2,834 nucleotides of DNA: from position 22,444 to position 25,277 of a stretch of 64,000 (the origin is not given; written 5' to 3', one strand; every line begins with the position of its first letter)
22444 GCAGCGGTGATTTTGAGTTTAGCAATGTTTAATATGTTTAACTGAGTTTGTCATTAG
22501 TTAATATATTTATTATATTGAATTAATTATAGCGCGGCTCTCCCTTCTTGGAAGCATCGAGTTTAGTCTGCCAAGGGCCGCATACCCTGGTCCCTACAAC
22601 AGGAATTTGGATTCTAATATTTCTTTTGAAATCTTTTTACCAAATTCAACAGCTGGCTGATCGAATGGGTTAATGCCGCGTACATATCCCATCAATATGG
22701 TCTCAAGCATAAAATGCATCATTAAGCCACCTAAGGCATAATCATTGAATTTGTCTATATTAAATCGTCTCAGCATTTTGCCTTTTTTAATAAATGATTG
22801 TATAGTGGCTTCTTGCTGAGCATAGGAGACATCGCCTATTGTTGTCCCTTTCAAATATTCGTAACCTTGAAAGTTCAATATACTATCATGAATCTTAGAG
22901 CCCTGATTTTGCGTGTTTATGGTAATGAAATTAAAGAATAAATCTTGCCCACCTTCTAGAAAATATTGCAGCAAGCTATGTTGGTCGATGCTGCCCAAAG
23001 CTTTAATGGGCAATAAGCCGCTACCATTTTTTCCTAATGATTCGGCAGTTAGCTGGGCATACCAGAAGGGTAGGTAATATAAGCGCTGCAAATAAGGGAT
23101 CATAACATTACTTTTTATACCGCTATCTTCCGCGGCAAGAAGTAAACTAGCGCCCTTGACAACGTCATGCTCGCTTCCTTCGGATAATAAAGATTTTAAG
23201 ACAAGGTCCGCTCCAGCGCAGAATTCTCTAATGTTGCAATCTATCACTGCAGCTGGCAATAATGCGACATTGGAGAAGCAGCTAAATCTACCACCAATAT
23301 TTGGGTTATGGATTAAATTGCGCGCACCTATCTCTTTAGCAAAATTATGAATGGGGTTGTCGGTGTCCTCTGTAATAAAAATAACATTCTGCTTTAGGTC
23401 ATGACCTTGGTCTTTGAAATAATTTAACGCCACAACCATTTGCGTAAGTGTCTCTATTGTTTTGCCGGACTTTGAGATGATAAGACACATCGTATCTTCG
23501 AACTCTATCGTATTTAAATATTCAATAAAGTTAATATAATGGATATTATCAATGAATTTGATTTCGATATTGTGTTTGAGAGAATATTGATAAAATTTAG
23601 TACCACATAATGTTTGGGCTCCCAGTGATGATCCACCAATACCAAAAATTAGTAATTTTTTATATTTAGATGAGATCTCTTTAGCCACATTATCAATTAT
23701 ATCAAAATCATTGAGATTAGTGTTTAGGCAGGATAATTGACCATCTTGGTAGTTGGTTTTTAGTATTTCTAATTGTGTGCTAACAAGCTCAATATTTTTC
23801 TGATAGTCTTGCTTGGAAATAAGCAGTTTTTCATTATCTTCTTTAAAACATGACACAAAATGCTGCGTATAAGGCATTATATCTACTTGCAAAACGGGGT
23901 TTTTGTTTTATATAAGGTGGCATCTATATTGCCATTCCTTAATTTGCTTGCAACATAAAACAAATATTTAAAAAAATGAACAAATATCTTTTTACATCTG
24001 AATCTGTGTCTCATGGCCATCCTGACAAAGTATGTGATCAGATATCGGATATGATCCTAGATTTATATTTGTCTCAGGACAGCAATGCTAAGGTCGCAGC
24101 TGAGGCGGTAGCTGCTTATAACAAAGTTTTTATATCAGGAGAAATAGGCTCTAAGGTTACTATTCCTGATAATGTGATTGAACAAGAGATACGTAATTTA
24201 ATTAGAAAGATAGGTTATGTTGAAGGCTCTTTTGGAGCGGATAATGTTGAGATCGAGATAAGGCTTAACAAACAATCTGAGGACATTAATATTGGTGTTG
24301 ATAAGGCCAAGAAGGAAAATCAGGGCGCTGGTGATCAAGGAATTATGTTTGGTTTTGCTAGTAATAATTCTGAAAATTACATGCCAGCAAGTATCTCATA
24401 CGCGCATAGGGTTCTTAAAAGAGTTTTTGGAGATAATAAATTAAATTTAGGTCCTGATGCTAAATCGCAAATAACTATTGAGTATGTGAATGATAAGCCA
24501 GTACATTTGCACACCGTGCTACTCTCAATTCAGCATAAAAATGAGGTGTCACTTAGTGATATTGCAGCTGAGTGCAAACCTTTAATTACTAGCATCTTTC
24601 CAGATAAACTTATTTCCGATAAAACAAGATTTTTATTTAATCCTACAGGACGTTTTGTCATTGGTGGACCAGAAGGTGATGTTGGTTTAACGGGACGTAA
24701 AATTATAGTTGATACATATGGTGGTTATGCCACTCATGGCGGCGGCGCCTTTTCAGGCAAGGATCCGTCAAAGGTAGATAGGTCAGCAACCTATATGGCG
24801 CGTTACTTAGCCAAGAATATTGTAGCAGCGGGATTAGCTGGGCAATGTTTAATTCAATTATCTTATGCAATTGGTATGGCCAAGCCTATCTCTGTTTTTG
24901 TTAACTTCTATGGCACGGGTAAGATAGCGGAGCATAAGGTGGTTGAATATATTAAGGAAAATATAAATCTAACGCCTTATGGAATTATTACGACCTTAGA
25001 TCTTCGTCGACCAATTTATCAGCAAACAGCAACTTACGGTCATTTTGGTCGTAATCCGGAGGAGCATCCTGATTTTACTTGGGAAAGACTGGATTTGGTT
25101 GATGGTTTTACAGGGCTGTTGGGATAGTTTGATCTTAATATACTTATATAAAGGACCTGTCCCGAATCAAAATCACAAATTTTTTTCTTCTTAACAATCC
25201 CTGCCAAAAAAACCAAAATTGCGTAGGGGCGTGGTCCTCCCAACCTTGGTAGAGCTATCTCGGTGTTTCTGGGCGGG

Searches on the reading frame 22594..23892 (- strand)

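Call 47: search_protein_families(library=ncbifam, proteins=[window:22594-23892:-], max_evalue=1e-10)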
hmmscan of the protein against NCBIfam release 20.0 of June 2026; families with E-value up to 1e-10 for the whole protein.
window:22594-23892:- (432 aa): 7 families
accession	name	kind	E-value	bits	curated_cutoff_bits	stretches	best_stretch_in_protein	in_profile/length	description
NF003016.0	PRK03868.1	equivalog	1e-72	245.3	487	1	27-428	5-409/410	glucose-6-phosphate isomerase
NF010697.0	PRK14097.1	equivalog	1.1e-56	192.3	443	1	55-426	51-432/448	glucose-6-phosphate isomerase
NF010696.0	PRK14096.1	equivalog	2e-42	145.4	671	1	68-428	105-464/528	glucose-6-phosphate isomerase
NF040629.1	PGI_Meth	equivalog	2.2e-41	142.3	350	1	74-421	58-394/396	glucose-6-phosphate isomerase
NF007080.0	PRK09533.1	equivalog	4e-34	117.6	712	1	52-299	430-677/949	bifunctional transaldolase/phosoglucose isomerase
NF001211.0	PRK00179.1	equivalog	5.1e-32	111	492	1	75-427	144-517/544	glucose-6-phosphate isomerase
NF010695.0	PRK14095.1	equivalog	9.7e-30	103.6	703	1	68-427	142-511/536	glucose-6-phosphate isomerase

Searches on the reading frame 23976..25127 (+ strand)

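Call 47: search_protein_families(library=ncbifam, proteins=[window:23976-25127:+], max_evalue=1e-10)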
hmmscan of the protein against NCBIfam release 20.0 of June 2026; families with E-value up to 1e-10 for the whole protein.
window:23976-25127:+ (383 aa): 1 family
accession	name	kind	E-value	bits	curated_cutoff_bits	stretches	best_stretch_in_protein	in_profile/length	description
TIGR01034.1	metK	equivalog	4.8e-143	476.7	309.4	1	5-377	1-372/377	methionine adenosyltransferase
